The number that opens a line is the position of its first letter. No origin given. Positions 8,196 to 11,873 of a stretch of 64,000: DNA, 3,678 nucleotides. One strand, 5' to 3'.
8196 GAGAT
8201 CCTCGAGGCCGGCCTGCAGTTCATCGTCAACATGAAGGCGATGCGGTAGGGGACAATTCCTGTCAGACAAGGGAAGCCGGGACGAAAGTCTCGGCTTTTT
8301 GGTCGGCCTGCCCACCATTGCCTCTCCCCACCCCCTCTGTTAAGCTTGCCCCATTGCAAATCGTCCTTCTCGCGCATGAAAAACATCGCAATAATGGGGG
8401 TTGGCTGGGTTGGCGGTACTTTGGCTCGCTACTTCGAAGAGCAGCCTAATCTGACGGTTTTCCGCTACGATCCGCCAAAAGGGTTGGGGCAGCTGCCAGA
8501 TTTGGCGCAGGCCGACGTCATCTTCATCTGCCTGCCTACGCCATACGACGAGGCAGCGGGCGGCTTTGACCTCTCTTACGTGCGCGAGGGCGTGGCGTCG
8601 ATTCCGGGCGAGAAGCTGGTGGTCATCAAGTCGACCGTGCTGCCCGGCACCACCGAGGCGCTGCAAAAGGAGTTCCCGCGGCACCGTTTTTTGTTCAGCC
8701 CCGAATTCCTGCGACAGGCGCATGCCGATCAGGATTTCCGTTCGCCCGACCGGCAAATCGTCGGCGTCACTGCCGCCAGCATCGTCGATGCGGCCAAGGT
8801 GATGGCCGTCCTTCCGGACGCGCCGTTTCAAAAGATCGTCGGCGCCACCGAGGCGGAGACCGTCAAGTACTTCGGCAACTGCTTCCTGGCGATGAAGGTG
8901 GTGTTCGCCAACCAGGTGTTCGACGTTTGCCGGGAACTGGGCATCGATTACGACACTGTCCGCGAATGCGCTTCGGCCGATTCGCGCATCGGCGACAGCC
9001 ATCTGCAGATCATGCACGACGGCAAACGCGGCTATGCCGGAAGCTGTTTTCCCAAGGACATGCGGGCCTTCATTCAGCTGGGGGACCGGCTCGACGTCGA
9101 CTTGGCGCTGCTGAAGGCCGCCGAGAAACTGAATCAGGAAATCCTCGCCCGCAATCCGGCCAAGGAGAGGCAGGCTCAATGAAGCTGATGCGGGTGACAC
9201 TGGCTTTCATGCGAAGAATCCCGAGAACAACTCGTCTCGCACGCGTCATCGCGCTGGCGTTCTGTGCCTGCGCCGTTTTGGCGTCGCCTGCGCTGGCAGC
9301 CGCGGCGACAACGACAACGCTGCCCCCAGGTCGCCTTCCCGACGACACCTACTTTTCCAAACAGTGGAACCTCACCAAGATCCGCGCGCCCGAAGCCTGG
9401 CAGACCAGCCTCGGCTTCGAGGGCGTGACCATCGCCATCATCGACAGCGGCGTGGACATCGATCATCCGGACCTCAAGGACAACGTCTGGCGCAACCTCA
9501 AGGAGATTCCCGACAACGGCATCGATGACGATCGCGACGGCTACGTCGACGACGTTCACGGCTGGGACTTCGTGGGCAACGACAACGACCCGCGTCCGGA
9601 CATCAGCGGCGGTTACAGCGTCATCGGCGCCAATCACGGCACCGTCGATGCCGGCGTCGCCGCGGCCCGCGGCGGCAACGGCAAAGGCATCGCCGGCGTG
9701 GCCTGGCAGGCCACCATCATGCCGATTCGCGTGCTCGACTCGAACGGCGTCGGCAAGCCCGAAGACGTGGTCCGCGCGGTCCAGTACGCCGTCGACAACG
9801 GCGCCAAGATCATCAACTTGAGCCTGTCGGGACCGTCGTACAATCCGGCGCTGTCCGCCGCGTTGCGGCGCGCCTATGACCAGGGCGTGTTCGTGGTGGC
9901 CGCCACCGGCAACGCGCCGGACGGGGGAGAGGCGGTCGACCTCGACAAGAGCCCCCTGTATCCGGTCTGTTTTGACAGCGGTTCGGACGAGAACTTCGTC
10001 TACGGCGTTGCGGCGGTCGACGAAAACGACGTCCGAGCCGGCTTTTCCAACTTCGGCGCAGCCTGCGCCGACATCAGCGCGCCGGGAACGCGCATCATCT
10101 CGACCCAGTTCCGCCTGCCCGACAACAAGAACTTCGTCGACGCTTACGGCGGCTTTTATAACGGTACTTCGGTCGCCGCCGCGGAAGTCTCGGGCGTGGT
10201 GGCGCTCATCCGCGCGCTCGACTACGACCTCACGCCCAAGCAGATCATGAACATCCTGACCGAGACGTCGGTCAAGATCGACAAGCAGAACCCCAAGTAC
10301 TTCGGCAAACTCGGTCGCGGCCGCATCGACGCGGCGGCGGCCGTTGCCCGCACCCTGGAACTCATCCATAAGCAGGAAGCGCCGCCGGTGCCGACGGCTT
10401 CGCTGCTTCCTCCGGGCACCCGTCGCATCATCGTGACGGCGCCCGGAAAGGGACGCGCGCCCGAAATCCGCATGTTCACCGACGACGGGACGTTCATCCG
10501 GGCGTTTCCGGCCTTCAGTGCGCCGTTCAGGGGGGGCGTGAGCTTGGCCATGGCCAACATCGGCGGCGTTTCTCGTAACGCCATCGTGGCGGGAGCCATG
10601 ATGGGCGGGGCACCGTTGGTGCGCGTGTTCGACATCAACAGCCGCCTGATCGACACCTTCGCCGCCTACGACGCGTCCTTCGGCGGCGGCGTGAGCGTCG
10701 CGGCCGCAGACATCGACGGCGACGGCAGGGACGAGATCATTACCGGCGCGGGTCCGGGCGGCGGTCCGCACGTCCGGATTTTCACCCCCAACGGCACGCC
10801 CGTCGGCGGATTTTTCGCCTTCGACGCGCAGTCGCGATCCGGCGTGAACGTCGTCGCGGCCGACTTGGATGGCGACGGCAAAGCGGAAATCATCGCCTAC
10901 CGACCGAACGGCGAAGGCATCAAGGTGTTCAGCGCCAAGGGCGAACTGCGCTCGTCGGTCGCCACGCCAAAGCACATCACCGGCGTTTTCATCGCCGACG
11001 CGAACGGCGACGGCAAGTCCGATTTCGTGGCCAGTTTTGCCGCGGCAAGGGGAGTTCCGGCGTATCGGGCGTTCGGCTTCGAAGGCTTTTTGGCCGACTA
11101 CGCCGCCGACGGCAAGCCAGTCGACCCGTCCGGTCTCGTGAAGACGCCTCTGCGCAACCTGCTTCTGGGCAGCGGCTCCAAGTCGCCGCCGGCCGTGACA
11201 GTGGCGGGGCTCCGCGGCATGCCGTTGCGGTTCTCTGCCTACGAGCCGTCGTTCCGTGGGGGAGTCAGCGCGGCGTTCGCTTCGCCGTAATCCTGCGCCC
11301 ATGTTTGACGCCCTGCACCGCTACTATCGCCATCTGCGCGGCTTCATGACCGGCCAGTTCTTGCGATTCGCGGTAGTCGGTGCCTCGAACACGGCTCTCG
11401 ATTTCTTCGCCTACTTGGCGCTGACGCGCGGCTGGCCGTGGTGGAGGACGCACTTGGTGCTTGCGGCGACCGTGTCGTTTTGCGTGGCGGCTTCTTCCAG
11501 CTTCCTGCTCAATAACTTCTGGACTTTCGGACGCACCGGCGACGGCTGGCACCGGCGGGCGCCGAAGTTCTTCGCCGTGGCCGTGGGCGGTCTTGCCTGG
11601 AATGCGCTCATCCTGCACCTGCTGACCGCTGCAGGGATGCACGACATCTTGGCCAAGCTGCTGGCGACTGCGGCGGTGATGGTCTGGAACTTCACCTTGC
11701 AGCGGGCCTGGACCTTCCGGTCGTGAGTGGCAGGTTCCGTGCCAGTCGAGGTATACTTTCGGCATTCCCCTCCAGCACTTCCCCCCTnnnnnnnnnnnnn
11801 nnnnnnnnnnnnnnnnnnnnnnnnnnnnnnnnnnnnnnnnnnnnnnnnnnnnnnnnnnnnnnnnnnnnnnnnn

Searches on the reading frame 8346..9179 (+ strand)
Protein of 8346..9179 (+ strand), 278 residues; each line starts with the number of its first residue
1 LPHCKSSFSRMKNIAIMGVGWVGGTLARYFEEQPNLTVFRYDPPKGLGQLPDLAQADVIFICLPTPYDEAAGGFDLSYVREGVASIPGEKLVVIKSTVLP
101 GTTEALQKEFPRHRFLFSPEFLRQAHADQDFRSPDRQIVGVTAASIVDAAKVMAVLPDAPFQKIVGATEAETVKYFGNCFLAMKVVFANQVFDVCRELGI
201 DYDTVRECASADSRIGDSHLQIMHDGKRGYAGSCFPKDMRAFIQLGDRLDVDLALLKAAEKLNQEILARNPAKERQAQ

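Call 4: search_protein_families(library=pfam, proteins=[window:8346-9179:+])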
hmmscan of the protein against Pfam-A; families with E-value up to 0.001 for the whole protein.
window:8346-9179:+ (278 aa): 3 families
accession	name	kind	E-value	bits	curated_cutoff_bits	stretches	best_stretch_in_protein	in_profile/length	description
PF00984.24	UDPG_MGDP_dh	-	3.2e-24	85.3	25.4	1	169-264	2-93/94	UDP-glucose/GDP-mannose dehydrogenase family, central domain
PF03721.20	UDPG_MGDP_dh_N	-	1.2e-18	67.8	27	1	53-147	74-181/187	UDP-glucose/GDP-mannose dehydrogenase family, NAD binding domain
PF14833.11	NAD_binding_11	-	1.7e-05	25.5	30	1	170-272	3-111/122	NAD-binding of NADP-dependent 3-hydroxyisobutyrate dehydrogenase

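Call 34: search_solved_structures(query=window:8346-9179:+, show_alignments=1, max_evalue=0.00001)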
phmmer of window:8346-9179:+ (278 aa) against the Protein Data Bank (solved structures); distinct sequences matched with E-value up to 0.00001: 29.
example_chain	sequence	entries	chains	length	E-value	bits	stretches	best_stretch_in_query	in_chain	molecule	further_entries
3vtf_A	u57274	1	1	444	7.3e-30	107.3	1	53-264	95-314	UDP-glucose 6-dehydrogenase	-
4a7p_A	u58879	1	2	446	3e-27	98.8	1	53-264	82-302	UDP-GLUCOSE DEHYDROGENASE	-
3gg2_A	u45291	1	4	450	6.8e-27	97.6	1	54-265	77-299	Sugar dehydrogenase, UDP-glucose/GDP-mannose dehydrogenase family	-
2y0e_A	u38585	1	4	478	2.4e-22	82.7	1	53-264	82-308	UDP-GLUCOSE DEHYDROGENASE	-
2y0d_A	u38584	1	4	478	2.4e-22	82.7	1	53-264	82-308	UDP-GLUCOSE DEHYDROGENASE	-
2y0c_A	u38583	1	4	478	2.5e-22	82.6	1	53-264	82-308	UDP-GLUCOSE DEHYDROGENASE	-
3phl_A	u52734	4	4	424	1.4e-21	80.2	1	55-244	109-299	UDP-glucose 6-dehydrogenase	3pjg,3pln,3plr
3pid_A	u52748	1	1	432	1.5e-21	80.1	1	55-244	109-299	UDP-glucose 6-dehydrogenase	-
7kws_A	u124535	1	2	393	2.9e-21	79.2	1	55-263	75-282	UDP-glucose 6-dehydrogenase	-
1dli_A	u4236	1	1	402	8.4e-20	74.3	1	54-244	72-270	UDP-GLUCOSE DEHYDROGENASE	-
1dlj_A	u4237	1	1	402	2e-18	69.8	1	54-244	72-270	UDP-GLUCOSE DEHYDROGENASE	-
1mfz_A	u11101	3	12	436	4.4e-18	68.7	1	55-263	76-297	GDP-mannose 6-dehydrogenase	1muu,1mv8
2o3j_A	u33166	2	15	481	1.5e-16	63.7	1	53-251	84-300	UDP-glucose 6-dehydrogenase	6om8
4edf_A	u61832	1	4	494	9.4e-15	57.8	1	53-251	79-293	UDP-glucose 6-dehydrogenase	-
6c4j_A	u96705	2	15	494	1e-14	57.7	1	53-251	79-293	UDP-glucose 6-dehydrogenase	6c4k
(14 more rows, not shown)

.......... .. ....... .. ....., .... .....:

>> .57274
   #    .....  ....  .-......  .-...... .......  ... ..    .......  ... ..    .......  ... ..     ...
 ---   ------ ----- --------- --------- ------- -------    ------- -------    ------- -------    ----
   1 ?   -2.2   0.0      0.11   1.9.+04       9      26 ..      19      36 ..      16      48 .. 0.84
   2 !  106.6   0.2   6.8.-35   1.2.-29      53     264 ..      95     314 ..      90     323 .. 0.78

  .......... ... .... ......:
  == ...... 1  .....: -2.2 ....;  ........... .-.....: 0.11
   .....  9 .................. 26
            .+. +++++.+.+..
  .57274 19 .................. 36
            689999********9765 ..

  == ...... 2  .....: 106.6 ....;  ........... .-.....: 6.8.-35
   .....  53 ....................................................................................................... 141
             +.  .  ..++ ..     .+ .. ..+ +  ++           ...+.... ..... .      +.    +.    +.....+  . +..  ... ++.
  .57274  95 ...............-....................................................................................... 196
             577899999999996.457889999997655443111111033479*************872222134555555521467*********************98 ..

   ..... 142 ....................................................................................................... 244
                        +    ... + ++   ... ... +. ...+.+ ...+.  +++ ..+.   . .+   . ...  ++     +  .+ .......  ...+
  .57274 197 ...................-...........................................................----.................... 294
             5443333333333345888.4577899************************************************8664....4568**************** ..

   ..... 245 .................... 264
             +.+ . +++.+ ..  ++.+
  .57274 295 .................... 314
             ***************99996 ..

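Call 42: search_protein_families(library=ncbifam, proteins=[window:8346-9179:+], max_evalue=0.001)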
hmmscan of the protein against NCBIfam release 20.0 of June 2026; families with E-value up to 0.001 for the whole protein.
window:8346-9179:+ (278 aa): 6 families
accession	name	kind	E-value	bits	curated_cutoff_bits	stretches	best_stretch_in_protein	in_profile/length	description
TIGR03026.1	NDP-sugDHase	subfamily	2.8e-45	154.8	189.8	1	53-266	74-296/413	nucleotide sugar dehydrogenase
NF041297.1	UDPGDh_AglM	equivalog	6e-36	124.3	670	1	53-265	72-299/429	UDP-glucose 6-dehydrogenase AglM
NF047673.2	TeichurnBiosyTuaD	equivalog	3.3e-30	105.6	700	1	53-264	75-291/439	UDP-glucose 6-dehydrogenase TuaD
NF011631.0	PRK15057.1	equivalog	6.2e-25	88.1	757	1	54-242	72-261/388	UDP-glucose 6-dehydrogenase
NF040825.1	UDPMaNacDH_Arch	equivalog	1.6e-10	40.5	750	1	51-266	71-287/418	UDP-N-acetyl-D-mannosamine dehydrogenase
NF008286.0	PRK11064.1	equivalog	3.1e-07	29.3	459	1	54-215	74-253/420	UDP-N-acetyl-D-mannosamine dehydrogenase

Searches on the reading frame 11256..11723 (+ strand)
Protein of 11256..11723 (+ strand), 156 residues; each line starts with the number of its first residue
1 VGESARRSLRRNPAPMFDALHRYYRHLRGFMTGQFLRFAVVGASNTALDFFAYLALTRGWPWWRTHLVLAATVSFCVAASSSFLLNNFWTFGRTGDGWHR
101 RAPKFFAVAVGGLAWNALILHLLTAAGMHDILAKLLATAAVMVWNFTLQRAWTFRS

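Call 4: search_protein_families(library=pfam, proteins=[window:11256-11723:+])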
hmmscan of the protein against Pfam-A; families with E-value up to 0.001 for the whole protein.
window:11256-11723:+ (156 aa): 1 family
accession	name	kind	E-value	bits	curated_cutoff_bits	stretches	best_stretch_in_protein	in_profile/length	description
PF04138.20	GtrA_DPMS_TM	-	9.1e-27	94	26.1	1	37-154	1-117/117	GtrA/DPMS, transmembrane domain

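Call 42: search_protein_families(library=ncbifam, proteins=[window:11256-11723:+], max_evalue=0.001)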
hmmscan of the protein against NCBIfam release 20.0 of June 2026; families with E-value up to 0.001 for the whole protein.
window:11256-11723:+ (156 aa): 0 families
